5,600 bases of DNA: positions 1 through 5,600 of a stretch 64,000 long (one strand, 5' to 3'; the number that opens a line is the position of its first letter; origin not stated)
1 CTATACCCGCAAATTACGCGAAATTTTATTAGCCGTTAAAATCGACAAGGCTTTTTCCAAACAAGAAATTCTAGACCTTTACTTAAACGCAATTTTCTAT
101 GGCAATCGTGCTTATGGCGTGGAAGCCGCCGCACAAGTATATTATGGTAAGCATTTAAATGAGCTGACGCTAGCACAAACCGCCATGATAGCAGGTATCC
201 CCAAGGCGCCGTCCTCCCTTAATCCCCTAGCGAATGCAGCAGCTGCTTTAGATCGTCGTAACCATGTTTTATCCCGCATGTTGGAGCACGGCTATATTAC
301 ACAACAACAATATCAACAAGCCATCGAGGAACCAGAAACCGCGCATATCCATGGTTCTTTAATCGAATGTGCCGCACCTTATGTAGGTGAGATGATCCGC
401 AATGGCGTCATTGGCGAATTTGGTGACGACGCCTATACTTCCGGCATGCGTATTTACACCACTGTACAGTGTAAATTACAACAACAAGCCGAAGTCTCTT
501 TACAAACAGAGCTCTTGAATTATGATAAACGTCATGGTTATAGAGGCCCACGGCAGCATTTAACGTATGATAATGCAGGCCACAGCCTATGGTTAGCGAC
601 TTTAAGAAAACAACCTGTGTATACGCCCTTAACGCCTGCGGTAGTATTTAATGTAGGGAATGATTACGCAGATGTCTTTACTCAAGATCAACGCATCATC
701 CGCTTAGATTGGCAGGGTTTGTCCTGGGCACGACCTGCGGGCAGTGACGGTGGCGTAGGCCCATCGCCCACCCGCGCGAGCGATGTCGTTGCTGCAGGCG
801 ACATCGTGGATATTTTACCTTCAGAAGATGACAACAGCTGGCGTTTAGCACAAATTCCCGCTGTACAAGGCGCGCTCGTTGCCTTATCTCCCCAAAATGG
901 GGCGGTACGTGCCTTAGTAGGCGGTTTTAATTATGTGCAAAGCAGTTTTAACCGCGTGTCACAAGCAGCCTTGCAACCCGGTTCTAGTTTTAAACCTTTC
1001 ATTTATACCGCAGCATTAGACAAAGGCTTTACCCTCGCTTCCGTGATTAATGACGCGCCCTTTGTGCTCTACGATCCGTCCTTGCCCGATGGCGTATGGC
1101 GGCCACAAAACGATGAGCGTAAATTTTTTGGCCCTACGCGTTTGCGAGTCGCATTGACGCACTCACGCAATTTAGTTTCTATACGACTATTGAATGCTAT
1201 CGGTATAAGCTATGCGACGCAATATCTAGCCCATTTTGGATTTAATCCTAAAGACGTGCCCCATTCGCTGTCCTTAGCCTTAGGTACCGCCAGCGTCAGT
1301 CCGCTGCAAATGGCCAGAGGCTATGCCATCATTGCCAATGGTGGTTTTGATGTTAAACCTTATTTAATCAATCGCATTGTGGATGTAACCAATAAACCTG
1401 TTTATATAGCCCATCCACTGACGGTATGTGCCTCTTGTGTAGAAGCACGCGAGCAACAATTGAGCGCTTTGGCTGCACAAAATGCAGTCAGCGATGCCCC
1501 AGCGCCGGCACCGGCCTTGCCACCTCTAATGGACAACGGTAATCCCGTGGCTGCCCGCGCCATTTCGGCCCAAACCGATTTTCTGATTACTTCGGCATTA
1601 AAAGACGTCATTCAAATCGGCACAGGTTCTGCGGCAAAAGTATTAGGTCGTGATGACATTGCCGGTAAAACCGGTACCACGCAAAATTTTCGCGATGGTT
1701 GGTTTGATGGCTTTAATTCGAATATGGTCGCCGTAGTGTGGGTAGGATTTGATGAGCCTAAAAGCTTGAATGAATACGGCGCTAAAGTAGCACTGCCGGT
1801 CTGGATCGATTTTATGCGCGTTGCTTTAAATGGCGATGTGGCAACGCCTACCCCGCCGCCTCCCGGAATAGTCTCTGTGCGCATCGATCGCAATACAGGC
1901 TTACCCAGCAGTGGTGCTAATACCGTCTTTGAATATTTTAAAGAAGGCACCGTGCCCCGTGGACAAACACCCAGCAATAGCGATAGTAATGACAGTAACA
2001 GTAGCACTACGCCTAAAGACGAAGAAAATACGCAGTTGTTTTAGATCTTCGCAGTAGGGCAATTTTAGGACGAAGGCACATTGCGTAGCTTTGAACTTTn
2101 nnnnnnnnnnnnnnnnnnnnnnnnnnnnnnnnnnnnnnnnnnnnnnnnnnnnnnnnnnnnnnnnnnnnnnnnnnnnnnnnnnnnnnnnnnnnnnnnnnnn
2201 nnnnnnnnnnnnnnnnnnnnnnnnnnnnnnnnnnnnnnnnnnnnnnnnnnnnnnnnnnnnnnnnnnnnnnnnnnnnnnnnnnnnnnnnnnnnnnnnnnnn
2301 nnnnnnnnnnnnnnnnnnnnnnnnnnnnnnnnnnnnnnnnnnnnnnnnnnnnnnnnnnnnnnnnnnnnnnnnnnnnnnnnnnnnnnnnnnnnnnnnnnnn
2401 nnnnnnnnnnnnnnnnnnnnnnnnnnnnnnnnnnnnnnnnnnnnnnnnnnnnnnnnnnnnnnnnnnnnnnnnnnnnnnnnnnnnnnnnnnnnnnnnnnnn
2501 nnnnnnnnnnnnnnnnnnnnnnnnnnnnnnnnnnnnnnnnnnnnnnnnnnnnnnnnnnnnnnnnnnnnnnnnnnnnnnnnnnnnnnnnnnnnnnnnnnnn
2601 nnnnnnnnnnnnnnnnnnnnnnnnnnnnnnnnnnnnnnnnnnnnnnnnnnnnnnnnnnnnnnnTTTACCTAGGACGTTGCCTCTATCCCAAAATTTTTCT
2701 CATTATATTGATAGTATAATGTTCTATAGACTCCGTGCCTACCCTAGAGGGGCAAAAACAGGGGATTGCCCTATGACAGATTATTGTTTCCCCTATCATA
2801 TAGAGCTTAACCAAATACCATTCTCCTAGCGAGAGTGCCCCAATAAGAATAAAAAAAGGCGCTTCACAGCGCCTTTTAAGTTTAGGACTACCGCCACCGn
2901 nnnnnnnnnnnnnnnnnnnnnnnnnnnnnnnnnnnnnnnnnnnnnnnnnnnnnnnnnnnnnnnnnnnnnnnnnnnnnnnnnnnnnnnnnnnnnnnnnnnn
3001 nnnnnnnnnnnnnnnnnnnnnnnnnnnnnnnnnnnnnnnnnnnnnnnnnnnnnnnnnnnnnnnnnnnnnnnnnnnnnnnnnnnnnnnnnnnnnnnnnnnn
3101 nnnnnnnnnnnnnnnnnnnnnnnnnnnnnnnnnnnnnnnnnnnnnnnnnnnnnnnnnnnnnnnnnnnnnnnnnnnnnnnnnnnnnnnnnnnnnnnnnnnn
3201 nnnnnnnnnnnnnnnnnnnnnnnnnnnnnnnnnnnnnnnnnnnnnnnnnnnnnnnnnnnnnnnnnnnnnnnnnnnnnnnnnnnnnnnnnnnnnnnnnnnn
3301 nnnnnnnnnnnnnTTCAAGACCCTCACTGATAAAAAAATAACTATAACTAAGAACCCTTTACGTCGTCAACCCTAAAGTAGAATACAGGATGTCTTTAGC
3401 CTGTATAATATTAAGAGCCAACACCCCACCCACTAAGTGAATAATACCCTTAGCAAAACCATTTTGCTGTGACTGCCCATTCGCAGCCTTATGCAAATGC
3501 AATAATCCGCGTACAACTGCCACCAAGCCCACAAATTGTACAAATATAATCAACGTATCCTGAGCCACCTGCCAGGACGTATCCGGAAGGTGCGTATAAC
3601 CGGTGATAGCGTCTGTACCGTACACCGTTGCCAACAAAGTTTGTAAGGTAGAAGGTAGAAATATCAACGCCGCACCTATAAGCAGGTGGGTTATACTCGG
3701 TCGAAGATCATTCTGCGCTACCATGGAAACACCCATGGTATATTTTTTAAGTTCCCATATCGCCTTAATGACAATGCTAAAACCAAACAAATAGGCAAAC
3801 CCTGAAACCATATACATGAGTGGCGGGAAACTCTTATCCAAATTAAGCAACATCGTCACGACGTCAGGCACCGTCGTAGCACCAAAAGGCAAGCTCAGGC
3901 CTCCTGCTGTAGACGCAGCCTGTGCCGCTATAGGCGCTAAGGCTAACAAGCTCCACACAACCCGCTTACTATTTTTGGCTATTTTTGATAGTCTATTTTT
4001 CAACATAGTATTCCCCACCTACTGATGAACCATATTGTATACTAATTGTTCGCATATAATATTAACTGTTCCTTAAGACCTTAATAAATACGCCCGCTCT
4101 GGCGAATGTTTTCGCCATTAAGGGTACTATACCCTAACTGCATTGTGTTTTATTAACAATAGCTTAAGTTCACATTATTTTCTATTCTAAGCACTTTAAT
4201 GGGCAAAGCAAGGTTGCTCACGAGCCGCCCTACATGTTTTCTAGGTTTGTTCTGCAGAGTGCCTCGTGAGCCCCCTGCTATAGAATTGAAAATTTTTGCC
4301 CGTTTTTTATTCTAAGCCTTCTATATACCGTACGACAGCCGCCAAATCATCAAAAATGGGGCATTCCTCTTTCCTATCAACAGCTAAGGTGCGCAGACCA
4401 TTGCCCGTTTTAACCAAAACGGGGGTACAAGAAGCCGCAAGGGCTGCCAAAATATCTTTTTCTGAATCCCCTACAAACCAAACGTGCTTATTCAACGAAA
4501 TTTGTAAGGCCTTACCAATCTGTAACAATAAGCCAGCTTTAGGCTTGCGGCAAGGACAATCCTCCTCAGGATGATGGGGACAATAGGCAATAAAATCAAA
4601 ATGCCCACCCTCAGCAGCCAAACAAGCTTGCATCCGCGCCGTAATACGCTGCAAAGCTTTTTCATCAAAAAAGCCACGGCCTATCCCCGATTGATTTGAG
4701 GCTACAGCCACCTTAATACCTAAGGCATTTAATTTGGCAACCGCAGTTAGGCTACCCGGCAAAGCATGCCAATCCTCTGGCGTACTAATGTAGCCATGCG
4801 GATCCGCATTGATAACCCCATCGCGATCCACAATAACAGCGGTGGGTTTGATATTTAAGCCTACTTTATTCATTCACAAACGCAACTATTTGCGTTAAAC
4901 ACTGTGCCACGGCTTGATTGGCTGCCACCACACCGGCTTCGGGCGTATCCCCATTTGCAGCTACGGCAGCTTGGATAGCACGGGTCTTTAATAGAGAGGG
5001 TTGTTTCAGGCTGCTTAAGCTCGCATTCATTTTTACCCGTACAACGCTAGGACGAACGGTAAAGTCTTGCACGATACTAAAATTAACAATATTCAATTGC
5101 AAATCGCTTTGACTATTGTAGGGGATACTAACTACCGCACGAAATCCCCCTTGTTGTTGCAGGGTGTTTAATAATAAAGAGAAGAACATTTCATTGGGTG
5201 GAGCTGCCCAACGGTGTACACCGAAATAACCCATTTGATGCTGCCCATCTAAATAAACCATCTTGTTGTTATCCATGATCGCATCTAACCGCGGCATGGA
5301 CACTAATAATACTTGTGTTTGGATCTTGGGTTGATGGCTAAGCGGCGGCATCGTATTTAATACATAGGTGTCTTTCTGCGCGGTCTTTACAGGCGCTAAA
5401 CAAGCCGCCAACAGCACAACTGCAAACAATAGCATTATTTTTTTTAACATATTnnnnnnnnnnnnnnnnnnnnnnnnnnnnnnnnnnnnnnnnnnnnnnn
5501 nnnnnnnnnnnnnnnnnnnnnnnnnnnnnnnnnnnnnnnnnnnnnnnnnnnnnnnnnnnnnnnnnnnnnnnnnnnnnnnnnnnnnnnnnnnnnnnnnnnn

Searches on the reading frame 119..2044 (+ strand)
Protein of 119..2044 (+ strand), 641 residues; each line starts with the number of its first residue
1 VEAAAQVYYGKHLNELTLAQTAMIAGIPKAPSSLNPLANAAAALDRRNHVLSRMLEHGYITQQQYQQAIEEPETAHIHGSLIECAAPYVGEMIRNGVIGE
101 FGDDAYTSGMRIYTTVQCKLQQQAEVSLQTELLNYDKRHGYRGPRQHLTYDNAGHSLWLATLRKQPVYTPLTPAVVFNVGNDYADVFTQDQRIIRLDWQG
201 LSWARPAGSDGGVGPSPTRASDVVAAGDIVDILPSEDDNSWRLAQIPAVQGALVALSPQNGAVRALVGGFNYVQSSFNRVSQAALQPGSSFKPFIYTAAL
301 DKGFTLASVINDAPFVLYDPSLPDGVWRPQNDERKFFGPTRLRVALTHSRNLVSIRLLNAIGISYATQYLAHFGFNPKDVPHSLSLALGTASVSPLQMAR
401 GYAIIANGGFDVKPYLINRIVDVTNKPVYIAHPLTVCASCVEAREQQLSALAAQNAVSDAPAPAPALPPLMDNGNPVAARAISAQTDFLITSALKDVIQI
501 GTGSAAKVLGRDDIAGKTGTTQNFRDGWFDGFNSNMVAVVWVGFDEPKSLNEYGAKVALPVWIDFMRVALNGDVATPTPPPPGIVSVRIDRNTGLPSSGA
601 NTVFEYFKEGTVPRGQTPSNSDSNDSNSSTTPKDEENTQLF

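Call 36: search_protein_families(library=pfam, proteins=[window:119-2044:+], max_evalue=0.00001)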
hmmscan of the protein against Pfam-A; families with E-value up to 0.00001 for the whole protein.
window:119-2044:+ (641 aa): 3 families
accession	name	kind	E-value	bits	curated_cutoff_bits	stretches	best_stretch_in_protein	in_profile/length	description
PF00905.27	Transpeptidase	-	6.4e-31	108.1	22.1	1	251-564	1-296/299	Penicillin binding protein transpeptidase domain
PF17092.11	PCB_OB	-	2.3e-23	83.5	27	1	141-249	1-111/111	Penicillin-binding protein OB-like domain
PF00912.28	Transgly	-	1.3e-12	48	27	1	2-54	125-177/178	Transglycosylase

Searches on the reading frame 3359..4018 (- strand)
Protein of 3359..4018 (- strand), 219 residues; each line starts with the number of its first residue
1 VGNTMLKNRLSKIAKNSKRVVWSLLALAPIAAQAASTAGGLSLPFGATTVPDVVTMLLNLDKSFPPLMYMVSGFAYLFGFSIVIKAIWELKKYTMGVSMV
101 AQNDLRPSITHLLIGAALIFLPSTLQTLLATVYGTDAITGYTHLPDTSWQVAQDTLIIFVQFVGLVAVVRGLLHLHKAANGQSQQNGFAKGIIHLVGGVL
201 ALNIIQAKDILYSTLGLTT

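Call 36: search_protein_families(library=pfam, proteins=[window:3359-4018:-], max_evalue=0.00001)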
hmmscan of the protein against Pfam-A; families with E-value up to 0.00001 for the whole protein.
window:3359-4018:- (219 aa): 0 families

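Call 41: search_protein_families(library=pfam, proteins=[window:3359-4018:-], max_evalue=0.01)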
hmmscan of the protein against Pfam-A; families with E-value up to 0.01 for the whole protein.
window:3359-4018:- (219 aa): 3 families
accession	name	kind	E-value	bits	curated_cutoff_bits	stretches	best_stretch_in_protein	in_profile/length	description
PF20535.3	DUF6750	-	0.00096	19.5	27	1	132-209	39-114/128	Family of unknown function (DUF6750)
PF15993.10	Fuseless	-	0.0011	18.9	25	1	81-205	179-291/298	Fuseless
PF03729.18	DUF308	-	0.0033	18.1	25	0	155-202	20-72/73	Short repeat of unknown function (DUF308)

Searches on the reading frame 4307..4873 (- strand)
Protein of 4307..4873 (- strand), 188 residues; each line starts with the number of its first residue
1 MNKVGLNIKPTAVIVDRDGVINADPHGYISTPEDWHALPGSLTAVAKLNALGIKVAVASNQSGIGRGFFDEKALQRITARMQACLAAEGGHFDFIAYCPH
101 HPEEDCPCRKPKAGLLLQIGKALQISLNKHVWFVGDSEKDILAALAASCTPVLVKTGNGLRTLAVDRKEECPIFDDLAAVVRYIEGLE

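Call 36: search_protein_families(library=pfam, proteins=[window:4307-4873:-], max_evalue=0.00001)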
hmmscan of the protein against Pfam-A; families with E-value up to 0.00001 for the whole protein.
window:4307-4873:- (188 aa): 4 families
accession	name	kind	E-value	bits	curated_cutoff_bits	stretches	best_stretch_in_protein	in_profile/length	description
PF00702.32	Hydrolase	-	3.2e-10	41.1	26.4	1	18-147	80-190/191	haloacid dehalogenase-like hydrolase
PF13242.12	Hydrolase_like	-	3.4e-10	40.1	22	1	108-178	2-73/75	HAD-hyrolase-like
PF13419.12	HAD_2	-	1.4e-06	29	23.8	0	103-152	128-176/178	Haloacid dehalogenase-like hydrolase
PF08645.17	PNK3P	-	1.9e-06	28.1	22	1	31-137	23-126/161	Polynucleotide kinase 3 phosphatase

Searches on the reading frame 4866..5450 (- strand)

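Call 36: search_protein_families(library=pfam, proteins=[window:4866-5450:-], max_evalue=0.00001)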
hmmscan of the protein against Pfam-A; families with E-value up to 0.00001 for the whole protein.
window:4866-5450:- (194 aa): 1 family
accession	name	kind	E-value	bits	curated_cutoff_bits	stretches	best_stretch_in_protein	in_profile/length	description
PF03886.18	ABC_trans_aux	-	5.3e-20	72.1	26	1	29-189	1-161/161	ABC-type transport auxiliary lipoprotein component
